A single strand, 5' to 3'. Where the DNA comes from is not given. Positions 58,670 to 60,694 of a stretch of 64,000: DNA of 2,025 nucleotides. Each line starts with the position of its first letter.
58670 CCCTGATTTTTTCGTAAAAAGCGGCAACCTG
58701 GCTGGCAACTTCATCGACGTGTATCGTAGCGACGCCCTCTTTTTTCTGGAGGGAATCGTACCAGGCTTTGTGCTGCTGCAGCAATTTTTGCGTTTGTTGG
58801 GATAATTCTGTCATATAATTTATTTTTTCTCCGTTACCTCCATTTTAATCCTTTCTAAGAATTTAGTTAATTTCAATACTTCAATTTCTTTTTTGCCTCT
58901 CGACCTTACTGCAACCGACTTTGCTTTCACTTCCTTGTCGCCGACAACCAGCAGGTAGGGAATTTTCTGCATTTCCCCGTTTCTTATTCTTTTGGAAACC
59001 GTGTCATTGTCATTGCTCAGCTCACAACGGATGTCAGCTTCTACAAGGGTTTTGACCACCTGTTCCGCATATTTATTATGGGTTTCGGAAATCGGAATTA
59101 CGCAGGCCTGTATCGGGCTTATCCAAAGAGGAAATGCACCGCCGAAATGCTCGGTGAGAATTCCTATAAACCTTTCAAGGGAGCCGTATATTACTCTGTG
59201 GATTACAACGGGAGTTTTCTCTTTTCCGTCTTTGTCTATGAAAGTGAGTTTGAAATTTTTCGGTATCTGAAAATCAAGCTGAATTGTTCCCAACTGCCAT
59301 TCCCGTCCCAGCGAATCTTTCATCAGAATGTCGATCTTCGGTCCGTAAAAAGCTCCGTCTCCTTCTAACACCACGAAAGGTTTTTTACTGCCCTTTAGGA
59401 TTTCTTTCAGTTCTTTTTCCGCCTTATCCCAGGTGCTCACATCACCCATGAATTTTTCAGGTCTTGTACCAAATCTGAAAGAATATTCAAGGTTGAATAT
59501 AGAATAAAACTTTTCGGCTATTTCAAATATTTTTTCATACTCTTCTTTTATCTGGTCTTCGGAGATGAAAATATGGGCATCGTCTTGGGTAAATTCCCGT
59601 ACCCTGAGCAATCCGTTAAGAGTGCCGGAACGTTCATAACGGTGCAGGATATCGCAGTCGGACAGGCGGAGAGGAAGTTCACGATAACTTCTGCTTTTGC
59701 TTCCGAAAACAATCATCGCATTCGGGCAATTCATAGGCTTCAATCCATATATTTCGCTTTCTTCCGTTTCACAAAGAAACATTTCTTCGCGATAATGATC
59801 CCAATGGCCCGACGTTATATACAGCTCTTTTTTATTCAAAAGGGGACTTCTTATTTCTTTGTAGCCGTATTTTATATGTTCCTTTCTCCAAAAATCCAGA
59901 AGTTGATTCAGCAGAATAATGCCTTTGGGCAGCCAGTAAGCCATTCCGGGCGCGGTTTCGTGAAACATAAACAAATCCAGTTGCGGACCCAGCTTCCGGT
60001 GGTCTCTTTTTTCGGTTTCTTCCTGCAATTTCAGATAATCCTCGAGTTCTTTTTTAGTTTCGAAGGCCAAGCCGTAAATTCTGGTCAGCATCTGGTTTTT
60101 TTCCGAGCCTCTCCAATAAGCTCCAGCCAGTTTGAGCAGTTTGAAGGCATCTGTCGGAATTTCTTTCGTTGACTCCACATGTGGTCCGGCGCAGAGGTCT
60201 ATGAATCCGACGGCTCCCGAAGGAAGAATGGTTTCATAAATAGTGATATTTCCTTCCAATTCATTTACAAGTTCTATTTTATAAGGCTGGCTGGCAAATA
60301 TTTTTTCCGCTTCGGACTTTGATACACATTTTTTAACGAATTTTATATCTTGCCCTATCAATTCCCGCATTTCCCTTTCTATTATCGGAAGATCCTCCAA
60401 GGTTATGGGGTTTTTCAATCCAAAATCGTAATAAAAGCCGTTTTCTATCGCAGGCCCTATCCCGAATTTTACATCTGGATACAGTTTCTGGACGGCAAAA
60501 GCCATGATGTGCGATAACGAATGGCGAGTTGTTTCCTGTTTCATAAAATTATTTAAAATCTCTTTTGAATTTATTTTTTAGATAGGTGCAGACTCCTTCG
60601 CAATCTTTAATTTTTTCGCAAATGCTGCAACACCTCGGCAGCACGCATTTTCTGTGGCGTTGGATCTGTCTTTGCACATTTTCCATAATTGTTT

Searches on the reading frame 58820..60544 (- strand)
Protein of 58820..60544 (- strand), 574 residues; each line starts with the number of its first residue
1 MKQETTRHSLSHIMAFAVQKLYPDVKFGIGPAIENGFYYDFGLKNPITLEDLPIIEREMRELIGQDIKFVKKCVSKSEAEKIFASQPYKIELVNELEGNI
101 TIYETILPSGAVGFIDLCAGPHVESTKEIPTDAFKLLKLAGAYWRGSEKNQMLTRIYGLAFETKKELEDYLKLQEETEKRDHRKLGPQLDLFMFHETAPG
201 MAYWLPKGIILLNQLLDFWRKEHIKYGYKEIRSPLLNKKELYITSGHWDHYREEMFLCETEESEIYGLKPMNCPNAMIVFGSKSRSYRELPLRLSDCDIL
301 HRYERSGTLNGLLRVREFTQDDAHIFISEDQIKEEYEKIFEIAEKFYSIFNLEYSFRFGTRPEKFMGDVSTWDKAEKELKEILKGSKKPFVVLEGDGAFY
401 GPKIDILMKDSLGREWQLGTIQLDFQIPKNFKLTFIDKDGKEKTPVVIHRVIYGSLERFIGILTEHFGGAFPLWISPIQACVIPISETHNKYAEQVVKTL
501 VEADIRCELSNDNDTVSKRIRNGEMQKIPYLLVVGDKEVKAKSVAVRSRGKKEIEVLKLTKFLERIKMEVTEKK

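Call 85: search_protein_families(library=pfam, proteins=[window:58820-60544:-], max_evalue=0.001)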
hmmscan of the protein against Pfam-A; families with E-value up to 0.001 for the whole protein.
window:58820-60544:- (574 aa): 3 families
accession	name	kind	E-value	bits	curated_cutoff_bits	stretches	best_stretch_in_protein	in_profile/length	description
PF00587.30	tRNA-synt_2b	-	2.7e-42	145.3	29.3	1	256-467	1-179/179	tRNA synthetase class II core domain (G, H, P, S and T)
PF03129.25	HGTP_anticodon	-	2.6e-21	76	21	1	479-567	1-92/94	Anticodon binding domain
PF07973.19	tRNA_SAD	-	5.7e-12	45.9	24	1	114-157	10-44/44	Threonyl and Alanyl tRNA synthetase second additional domain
